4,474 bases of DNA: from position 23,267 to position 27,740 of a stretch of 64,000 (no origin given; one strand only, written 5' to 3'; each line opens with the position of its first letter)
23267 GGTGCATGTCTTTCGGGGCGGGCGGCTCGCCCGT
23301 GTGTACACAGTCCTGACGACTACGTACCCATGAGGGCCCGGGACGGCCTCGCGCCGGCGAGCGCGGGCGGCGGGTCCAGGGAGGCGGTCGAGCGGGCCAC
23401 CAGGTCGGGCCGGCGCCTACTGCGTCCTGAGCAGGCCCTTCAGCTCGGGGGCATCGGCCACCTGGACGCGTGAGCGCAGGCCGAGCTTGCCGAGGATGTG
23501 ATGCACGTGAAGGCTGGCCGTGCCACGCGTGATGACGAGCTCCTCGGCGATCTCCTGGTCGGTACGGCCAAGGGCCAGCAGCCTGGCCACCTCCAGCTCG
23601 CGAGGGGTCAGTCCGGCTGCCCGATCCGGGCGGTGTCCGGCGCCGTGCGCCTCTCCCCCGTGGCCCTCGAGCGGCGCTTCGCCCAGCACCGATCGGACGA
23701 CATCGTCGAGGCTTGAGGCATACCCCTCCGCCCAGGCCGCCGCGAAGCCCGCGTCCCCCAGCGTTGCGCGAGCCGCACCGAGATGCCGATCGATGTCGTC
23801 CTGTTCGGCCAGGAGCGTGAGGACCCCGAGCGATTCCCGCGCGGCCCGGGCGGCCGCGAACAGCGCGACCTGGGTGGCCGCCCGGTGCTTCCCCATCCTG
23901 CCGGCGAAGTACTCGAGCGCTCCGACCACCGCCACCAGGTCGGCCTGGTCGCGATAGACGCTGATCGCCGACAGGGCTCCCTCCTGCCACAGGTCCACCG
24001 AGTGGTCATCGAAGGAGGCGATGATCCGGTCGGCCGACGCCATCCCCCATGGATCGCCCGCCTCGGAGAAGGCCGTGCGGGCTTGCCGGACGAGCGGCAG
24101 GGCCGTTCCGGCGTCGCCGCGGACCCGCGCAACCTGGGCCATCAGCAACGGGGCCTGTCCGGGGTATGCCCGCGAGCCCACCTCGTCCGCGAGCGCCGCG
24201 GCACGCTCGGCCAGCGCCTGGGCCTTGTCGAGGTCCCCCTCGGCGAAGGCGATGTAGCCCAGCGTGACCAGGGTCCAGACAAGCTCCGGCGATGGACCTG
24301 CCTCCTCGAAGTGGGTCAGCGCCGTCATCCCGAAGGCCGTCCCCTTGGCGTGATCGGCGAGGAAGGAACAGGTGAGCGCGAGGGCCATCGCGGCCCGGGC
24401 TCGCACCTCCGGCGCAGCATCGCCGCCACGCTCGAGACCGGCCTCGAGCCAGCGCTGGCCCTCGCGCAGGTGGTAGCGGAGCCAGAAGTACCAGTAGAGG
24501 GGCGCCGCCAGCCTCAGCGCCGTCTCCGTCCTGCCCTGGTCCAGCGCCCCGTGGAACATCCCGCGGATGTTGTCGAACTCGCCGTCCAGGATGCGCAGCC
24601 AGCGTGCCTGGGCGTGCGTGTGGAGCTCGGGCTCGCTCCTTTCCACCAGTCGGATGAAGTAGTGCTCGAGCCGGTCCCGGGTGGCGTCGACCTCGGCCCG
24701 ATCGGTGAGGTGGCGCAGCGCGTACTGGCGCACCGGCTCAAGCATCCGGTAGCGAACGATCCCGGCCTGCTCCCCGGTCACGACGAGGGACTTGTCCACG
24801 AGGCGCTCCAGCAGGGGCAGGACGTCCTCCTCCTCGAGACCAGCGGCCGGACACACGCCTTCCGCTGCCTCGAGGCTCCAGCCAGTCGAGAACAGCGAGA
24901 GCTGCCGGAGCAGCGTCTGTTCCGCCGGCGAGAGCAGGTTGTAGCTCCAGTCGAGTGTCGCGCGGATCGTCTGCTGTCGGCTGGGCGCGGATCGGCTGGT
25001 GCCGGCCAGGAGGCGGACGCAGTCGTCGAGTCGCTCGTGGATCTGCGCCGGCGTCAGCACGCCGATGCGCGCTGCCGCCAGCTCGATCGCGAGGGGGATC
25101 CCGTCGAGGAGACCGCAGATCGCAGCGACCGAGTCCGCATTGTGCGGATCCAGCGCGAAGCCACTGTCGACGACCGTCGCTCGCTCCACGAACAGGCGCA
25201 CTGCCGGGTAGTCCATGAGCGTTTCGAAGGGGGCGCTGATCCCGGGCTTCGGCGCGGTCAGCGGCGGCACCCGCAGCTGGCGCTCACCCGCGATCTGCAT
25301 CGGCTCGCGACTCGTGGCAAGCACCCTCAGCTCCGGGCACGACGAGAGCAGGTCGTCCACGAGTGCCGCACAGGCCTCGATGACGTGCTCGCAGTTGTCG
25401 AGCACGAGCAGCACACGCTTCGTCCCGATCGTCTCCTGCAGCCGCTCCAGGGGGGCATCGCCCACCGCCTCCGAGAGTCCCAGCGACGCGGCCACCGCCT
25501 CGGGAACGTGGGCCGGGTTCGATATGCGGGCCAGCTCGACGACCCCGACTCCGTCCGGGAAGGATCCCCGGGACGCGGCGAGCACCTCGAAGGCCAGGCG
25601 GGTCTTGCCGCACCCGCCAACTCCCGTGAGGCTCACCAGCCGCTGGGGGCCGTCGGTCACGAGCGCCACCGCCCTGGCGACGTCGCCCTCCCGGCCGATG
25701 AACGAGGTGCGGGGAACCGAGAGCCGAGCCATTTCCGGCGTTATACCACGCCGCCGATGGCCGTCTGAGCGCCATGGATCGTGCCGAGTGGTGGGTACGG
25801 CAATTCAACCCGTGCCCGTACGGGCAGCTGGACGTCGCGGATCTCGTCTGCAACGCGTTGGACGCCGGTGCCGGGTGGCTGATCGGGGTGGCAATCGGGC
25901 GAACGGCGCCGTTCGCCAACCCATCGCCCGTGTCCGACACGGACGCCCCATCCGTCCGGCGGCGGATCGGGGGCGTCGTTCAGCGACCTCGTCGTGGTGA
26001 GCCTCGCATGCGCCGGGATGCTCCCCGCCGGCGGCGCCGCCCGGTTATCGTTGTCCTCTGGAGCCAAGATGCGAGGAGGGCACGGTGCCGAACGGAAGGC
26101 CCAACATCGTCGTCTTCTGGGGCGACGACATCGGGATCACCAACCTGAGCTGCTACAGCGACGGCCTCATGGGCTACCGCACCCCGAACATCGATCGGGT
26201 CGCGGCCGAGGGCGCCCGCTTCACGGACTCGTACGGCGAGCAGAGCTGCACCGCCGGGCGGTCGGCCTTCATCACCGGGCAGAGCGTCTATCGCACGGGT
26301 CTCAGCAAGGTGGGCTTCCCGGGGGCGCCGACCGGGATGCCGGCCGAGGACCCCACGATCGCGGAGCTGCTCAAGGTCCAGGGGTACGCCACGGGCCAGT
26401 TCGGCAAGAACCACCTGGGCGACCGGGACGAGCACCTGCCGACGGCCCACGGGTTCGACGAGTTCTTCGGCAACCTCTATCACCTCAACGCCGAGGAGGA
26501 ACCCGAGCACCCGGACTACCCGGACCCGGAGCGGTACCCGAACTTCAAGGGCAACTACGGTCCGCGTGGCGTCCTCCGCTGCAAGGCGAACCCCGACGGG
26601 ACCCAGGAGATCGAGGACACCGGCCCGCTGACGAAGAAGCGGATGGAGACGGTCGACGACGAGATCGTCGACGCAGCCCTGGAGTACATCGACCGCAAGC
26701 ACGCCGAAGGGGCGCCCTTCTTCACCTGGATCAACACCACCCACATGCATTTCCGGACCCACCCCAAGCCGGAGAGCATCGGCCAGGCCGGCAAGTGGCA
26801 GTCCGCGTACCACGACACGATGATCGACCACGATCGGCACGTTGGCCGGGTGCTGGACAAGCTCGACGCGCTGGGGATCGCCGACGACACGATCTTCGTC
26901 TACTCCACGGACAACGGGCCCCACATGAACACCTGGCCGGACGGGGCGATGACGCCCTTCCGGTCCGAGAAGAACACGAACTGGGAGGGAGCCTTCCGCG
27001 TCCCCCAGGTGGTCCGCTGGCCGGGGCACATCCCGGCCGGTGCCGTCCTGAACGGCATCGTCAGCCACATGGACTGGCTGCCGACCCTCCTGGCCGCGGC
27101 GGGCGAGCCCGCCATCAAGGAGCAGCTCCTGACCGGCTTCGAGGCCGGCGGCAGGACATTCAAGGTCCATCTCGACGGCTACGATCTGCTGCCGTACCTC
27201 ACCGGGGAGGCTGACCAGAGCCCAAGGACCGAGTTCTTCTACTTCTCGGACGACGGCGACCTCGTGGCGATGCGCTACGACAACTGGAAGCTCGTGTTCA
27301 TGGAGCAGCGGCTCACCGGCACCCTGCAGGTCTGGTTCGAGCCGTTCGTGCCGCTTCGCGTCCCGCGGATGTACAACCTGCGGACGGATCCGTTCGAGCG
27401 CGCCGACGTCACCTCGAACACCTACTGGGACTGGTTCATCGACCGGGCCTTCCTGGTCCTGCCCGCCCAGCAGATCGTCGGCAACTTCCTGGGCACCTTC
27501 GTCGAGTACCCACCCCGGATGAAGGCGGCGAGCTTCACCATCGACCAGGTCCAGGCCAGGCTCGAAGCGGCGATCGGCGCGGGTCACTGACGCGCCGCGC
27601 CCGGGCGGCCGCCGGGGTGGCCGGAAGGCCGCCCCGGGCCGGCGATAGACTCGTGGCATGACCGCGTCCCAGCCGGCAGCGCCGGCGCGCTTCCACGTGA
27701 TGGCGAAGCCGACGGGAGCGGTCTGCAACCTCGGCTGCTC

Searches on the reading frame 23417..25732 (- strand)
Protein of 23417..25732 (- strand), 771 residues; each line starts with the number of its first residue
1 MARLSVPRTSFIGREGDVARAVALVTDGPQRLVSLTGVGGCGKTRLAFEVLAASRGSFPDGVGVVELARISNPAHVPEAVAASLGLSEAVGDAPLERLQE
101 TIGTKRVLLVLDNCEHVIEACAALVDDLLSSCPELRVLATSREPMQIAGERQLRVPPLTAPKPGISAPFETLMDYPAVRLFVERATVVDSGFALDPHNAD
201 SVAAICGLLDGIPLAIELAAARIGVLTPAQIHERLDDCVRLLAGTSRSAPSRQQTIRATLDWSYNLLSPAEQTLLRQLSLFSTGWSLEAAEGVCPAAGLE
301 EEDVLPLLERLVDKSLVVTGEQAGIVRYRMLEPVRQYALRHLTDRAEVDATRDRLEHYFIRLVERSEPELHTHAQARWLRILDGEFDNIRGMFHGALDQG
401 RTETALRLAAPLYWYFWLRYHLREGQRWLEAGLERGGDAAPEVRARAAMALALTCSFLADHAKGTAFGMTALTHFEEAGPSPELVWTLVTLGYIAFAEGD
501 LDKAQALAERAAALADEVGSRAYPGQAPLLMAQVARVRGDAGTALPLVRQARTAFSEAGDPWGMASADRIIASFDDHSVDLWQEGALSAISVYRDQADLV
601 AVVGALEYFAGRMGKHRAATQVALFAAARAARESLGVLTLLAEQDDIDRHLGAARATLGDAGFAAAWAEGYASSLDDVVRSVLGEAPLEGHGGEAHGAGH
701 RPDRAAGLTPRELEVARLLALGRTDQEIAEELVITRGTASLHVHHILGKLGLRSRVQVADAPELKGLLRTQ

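Call 31: search_protein_families(library=pfam, proteins=[window:23417-25732:-], max_evalue=0.001)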
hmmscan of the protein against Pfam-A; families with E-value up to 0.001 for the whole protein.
window:23417-25732:- (771 aa): 5 families
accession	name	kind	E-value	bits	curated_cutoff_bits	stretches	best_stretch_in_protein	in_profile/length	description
PF00196.25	GerE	-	9.4e-13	48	23.5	1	708-760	3-55/57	Bacterial regulatory proteins, luxR family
PF13424.12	TPR_12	-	9.5e-08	32.6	30.1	1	445-516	3-76/77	Tetratricopeptide repeat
PF17874.7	TPR_MalT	-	2.3e-06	27.5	45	1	443-536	38-133/336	MalT-like TPR region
PF00931.28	NB-ARC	-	3.8e-06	26.8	23.5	1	24-143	12-137/248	NB-ARC domain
PF13401.12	AAA_22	-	0.00035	21.3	27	1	30-130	5-102/130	AAA domain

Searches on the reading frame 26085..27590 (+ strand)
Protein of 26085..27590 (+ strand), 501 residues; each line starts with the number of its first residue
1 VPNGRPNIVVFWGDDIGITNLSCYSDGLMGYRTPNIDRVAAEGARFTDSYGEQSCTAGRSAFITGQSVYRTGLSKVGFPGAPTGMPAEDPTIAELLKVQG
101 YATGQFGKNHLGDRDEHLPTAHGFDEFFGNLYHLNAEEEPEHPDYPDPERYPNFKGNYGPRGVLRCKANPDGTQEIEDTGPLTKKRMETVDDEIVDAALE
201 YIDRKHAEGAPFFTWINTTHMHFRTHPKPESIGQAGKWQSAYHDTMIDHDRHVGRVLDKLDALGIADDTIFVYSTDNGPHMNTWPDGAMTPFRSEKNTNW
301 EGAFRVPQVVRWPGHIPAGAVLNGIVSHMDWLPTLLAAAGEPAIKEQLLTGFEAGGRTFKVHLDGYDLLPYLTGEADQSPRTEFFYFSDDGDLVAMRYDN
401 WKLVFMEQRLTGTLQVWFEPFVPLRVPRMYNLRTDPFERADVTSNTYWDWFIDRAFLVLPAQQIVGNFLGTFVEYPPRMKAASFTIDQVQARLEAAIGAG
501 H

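Call 31: search_protein_families(library=pfam, proteins=[window:26085-27590:+], max_evalue=0.001)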
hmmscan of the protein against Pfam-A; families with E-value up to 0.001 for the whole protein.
window:26085-27590:+ (501 aa): 3 families
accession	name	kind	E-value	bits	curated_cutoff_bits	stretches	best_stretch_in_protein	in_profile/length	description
PF00884.28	Sulfatase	-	8.1e-50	170.3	25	1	6-340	1-300/301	Sulfatase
PF14707.11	Sulfatase_C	-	3.1e-06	28.2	30.9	1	379-446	1-75/127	C-terminal region of aryl-sulfatase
PF16347.10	SGSH_C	-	9.2e-06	26.3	29.3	1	296-342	8-54/154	N-sulphoglucosamine sulphohydrolase, C-terminal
